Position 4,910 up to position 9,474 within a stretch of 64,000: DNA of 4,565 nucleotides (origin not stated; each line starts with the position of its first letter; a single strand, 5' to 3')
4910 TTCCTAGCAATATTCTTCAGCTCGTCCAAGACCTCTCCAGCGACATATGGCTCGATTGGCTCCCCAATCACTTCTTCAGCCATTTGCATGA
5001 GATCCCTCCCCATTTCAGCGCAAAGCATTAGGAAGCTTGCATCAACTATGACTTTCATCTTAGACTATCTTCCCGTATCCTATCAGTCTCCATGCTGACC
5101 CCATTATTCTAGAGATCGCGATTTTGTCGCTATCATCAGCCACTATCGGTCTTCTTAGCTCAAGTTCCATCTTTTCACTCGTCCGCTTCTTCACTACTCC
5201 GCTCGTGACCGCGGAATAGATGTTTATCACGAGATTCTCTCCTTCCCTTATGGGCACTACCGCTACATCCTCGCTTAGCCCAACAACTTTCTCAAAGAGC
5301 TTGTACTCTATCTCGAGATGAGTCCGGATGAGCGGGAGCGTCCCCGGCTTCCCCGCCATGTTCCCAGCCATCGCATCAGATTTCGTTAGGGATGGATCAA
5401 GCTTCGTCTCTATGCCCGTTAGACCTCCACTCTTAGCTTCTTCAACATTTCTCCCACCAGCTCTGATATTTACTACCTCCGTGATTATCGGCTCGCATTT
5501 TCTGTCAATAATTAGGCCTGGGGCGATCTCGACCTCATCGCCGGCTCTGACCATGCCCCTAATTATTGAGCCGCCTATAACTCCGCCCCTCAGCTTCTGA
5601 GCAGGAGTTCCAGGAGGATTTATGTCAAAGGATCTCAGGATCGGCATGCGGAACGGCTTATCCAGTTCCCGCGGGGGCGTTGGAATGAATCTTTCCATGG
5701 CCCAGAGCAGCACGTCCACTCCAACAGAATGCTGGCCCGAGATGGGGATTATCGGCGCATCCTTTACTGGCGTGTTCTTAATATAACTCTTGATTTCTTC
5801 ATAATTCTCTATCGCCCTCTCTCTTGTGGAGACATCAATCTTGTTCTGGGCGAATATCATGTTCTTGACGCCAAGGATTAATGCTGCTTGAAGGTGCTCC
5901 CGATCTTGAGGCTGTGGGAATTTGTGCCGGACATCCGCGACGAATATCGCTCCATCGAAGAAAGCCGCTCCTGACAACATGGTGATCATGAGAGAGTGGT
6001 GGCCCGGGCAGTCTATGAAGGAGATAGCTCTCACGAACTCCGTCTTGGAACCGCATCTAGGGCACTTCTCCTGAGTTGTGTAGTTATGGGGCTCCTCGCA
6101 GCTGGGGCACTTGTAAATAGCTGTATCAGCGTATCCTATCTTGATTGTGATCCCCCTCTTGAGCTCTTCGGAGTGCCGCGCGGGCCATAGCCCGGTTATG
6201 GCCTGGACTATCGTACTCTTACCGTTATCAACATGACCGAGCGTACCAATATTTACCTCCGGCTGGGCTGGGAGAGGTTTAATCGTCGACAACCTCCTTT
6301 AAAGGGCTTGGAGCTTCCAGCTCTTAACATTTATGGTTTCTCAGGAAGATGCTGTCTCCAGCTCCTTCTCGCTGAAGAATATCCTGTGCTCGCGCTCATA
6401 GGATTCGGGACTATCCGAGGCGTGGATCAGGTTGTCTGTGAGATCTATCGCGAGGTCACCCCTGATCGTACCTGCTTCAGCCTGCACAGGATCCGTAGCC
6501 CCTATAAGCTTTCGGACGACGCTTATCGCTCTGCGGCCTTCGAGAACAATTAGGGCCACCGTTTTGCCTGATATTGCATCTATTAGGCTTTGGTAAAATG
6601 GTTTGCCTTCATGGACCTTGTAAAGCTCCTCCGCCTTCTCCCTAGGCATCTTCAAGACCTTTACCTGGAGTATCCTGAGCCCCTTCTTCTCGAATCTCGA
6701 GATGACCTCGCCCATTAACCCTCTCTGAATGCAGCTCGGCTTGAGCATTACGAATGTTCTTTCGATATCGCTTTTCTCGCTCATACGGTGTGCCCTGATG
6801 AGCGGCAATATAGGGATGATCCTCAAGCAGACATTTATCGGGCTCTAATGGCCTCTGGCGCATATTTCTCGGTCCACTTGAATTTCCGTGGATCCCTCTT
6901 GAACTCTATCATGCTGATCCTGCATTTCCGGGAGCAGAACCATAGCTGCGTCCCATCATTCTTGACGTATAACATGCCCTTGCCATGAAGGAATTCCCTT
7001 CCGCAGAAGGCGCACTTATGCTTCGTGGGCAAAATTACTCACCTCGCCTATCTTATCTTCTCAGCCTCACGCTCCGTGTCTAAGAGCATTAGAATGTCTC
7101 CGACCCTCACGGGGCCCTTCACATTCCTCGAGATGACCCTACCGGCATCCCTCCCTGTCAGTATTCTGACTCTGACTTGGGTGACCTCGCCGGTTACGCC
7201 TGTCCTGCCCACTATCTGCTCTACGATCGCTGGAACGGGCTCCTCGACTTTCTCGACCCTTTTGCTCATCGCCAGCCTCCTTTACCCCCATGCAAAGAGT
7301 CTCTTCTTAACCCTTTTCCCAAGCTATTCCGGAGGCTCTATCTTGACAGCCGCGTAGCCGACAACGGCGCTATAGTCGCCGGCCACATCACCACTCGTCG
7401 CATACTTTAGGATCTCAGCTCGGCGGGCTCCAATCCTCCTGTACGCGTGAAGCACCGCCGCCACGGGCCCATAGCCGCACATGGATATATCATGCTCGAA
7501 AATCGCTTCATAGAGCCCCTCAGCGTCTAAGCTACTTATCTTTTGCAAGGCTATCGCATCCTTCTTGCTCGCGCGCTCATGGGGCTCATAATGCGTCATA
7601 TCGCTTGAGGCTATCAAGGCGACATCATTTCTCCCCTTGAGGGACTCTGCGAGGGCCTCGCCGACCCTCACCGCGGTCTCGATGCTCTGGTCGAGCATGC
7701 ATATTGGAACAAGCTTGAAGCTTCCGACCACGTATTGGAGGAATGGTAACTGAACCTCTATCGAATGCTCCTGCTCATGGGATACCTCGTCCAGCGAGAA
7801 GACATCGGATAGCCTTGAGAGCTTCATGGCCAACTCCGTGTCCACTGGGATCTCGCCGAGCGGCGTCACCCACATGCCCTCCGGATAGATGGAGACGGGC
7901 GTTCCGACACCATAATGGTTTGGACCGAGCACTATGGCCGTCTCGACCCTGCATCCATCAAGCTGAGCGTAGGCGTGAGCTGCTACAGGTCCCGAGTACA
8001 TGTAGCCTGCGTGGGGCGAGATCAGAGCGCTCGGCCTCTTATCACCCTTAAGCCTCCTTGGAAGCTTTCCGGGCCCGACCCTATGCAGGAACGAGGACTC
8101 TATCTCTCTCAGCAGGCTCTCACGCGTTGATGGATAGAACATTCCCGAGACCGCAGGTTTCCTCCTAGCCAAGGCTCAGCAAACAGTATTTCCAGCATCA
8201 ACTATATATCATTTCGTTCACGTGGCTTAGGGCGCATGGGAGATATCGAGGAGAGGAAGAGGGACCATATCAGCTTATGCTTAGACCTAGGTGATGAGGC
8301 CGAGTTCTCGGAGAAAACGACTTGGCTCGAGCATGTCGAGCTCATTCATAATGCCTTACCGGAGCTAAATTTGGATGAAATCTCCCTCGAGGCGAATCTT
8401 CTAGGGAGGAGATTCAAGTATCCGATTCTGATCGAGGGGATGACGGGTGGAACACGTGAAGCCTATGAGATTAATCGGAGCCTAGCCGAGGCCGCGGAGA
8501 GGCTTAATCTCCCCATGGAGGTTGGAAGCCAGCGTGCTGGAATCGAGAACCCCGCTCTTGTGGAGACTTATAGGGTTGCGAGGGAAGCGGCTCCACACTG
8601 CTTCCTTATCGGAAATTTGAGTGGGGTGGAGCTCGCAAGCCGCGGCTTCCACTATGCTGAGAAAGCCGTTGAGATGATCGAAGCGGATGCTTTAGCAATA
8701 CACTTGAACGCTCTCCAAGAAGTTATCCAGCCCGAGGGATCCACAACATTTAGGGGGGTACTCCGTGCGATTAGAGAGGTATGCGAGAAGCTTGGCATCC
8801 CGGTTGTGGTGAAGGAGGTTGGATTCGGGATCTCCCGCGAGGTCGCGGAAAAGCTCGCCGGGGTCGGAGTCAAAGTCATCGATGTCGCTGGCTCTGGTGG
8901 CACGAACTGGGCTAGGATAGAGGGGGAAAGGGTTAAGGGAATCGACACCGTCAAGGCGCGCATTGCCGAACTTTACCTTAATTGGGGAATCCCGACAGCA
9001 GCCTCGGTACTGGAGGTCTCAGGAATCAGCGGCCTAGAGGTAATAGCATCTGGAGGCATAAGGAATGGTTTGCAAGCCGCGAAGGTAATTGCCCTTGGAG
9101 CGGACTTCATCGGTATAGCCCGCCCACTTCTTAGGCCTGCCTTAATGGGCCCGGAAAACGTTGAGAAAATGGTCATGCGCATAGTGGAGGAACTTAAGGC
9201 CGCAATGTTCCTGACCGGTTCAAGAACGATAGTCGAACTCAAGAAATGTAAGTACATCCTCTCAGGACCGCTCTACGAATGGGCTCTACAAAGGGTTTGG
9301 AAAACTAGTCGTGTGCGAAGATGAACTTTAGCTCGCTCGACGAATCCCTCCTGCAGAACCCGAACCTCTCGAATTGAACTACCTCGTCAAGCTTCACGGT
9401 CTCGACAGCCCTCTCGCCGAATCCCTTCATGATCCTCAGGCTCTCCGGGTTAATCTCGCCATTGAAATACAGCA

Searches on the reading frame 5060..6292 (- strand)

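Call 45: search_protein_families(library=pfam, proteins=[window:5060-6292:-], max_evalue=0.0001)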
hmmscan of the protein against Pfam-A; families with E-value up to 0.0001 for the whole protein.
window:5060-6292:- (410 aa): 3 families
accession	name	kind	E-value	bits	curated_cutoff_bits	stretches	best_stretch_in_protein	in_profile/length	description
PF00009.33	GTP_EFTU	-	5e-27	95.1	26.5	1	13-204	4-187/188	Elongation factor Tu GTP binding domain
PF09173.17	eIF2_C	-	1.8e-26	92.6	22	1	325-409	2-86/86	Initiation factor eIF2 gamma, C terminal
PF03144.31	GTP_EFTU_D2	-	2e-05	25.3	30.3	1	236-300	1-62/73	Elongation factor Tu domain 2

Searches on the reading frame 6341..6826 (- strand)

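Call 45: search_protein_families(library=pfam, proteins=[window:6341-6826:-], max_evalue=0.0001)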
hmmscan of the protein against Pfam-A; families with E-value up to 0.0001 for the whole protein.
window:6341-6826:- (161 aa): 1 family
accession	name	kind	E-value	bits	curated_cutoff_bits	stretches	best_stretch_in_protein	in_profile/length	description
PF00334.24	NDK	-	1e-49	168.3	27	1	22-155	1-134/135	Nucleoside diphosphate kinase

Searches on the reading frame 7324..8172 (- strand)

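Call 45: search_protein_families(library=pfam, proteins=[window:7324-8172:-], max_evalue=0.0001)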
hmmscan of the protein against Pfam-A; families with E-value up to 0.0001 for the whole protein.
window:7324-8172:- (282 aa): 1 family
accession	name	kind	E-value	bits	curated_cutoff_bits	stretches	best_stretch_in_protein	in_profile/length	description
PF01875.22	Memo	-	1.3e-85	287.3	27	1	6-276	2-268/269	Memo-like protein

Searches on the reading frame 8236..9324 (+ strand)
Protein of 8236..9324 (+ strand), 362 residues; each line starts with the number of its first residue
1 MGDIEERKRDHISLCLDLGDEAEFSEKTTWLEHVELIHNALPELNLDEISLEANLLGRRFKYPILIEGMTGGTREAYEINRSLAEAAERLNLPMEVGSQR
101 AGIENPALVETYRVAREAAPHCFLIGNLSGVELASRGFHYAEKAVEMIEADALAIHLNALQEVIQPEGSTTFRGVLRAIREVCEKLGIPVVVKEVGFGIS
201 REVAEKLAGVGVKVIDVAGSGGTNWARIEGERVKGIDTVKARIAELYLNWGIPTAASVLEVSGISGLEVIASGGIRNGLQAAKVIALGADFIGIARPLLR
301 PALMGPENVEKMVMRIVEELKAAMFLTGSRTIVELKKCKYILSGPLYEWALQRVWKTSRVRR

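Call 45: search_protein_families(library=pfam, proteins=[window:8236-9324:+], max_evalue=0.0001)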
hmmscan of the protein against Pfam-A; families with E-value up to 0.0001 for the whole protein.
window:8236-9324:+ (362 aa): 1 family
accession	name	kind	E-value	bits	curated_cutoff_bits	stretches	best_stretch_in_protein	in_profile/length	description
PF01070.24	FMN_dh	-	4.8e-24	85.5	24.9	1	177-337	208-345/350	FMN-dependent dehydrogenase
